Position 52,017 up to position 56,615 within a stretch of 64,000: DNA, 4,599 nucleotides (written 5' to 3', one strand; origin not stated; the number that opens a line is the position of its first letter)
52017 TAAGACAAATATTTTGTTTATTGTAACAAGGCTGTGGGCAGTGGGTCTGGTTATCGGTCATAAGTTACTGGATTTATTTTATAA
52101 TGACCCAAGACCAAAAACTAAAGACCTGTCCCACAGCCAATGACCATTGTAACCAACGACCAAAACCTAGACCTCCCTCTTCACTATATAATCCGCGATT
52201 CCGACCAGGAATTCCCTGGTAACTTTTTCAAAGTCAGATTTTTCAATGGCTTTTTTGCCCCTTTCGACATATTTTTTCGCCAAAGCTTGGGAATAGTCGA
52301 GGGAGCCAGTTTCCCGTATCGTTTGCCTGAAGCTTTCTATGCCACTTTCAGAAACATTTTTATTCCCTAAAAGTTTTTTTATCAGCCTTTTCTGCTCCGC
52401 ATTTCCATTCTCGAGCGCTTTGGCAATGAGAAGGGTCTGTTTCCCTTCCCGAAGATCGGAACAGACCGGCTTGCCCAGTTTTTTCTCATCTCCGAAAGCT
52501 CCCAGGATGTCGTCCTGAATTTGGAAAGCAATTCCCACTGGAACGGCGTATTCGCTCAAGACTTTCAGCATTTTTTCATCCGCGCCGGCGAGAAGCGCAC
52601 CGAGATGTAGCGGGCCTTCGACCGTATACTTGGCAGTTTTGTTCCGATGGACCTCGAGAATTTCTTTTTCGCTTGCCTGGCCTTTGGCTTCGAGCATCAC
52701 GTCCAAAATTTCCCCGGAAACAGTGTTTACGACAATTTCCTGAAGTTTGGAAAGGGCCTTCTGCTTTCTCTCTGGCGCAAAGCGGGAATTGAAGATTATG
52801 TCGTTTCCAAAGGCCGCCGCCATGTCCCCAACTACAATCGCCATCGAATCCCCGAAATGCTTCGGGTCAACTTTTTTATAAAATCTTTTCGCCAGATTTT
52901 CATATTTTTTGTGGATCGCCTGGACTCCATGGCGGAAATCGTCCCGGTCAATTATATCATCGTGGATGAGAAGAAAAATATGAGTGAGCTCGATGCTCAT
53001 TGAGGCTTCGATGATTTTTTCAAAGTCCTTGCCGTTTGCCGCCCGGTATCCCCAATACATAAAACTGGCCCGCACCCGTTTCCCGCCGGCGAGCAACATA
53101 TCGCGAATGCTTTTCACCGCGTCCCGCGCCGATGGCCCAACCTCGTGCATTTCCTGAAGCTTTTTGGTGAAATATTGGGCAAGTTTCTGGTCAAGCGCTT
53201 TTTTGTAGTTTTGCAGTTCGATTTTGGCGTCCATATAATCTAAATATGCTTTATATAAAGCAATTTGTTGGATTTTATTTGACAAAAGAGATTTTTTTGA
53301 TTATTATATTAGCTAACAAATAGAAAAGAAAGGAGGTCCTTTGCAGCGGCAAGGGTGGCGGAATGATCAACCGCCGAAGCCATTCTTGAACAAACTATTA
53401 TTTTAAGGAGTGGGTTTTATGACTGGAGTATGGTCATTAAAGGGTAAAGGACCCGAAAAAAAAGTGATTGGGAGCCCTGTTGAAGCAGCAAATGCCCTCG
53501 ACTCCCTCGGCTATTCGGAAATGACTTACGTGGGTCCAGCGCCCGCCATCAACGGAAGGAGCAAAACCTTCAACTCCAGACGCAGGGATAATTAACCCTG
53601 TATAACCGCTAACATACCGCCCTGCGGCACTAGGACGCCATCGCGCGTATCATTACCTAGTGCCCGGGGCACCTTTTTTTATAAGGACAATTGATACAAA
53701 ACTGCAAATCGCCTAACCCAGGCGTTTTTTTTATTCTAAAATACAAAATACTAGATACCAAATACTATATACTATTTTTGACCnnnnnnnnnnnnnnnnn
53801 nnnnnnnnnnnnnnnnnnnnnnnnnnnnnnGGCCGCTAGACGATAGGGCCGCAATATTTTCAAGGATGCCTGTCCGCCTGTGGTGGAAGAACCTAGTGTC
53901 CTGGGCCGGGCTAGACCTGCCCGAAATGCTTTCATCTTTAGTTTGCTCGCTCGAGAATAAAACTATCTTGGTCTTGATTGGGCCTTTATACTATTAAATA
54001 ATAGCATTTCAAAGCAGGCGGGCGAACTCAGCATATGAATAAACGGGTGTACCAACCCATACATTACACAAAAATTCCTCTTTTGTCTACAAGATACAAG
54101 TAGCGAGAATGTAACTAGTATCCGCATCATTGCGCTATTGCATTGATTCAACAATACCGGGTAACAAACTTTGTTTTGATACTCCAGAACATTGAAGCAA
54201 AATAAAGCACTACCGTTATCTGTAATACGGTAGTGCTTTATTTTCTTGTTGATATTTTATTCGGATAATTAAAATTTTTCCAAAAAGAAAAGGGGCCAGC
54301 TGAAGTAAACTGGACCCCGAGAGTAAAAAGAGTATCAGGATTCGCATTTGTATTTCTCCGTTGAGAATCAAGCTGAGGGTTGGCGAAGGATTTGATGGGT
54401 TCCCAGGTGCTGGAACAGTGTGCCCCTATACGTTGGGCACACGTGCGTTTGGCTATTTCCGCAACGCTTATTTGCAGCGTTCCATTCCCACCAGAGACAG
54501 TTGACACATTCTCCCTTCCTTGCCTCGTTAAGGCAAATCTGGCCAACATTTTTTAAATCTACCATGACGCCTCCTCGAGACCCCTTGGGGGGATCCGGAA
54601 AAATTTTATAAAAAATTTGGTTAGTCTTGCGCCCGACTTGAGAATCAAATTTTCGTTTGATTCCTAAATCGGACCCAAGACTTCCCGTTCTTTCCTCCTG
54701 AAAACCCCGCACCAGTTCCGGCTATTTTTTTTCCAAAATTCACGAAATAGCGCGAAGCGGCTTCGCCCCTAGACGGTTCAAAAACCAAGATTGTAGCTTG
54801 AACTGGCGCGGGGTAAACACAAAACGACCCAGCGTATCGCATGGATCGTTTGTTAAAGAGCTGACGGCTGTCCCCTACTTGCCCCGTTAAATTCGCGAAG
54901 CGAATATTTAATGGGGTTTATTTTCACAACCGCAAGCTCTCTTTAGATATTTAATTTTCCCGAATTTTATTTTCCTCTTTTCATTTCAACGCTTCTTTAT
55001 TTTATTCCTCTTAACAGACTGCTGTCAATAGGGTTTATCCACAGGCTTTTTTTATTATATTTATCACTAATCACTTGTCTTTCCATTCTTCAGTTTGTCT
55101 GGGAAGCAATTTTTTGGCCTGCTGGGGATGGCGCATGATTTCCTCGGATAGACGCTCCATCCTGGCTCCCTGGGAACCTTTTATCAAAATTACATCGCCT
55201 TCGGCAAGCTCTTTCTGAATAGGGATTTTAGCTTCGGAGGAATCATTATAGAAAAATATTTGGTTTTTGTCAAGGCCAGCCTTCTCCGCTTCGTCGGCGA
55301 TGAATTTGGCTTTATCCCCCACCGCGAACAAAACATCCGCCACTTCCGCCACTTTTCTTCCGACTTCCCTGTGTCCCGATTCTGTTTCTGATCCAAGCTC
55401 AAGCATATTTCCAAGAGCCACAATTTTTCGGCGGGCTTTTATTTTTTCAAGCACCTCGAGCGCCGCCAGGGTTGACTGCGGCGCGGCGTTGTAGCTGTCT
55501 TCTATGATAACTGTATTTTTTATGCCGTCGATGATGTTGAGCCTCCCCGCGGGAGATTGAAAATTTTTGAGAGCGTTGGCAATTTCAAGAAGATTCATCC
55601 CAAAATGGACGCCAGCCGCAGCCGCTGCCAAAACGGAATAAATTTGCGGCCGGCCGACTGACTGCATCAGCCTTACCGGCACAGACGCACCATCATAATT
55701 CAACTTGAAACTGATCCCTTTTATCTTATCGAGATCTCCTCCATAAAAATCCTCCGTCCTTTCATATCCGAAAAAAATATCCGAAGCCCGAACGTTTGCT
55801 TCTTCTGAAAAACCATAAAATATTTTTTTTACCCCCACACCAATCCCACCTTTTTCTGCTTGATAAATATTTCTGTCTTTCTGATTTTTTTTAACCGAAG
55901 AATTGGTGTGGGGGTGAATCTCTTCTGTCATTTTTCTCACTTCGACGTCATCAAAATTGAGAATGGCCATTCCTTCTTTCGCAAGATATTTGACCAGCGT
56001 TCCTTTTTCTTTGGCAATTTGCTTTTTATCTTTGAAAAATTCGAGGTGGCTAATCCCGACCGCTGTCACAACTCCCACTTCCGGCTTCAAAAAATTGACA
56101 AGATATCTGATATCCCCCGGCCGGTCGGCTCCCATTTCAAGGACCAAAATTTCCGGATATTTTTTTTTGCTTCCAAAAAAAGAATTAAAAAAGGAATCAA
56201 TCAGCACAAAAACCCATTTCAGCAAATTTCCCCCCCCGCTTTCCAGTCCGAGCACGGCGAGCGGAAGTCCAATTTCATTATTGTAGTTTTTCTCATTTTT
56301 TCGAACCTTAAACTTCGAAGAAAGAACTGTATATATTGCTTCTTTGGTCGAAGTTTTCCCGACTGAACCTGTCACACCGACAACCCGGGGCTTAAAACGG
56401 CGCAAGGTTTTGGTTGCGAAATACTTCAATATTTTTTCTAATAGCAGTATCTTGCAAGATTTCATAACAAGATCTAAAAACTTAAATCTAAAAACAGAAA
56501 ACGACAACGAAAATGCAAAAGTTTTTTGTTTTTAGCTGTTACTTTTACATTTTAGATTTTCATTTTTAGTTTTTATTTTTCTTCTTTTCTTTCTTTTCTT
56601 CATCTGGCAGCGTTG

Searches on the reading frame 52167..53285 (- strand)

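Call 14: search_protein_families(library=pfam, proteins=[window:52167-53285:-])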
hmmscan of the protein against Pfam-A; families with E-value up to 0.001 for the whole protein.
window:52167-53285:- (372 aa): 1 family
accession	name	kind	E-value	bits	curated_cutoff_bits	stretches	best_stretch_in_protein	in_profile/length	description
PF00348.22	polyprenyl_synt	-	1.3e-55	188.8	27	1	60-318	8-246/251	Polyprenyl synthetase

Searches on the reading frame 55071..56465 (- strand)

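Call 88: search_protein_families(library=pfam, proteins=[window:55071-56465:-], max_evalue=0.00001)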
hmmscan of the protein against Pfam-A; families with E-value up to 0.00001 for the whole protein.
window:55071-56465:- (464 aa): 2 families
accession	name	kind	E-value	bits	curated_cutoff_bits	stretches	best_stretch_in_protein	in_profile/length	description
PF08245.18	Mur_ligase_M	-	1.2e-27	97.6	24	2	100-202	53-161/200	Mur ligase middle domain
PF02875.26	Mur_ligase_C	-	5.3e-21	76.2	28.4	1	307-431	1-126/127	Mur ligase, glutamate ligase domain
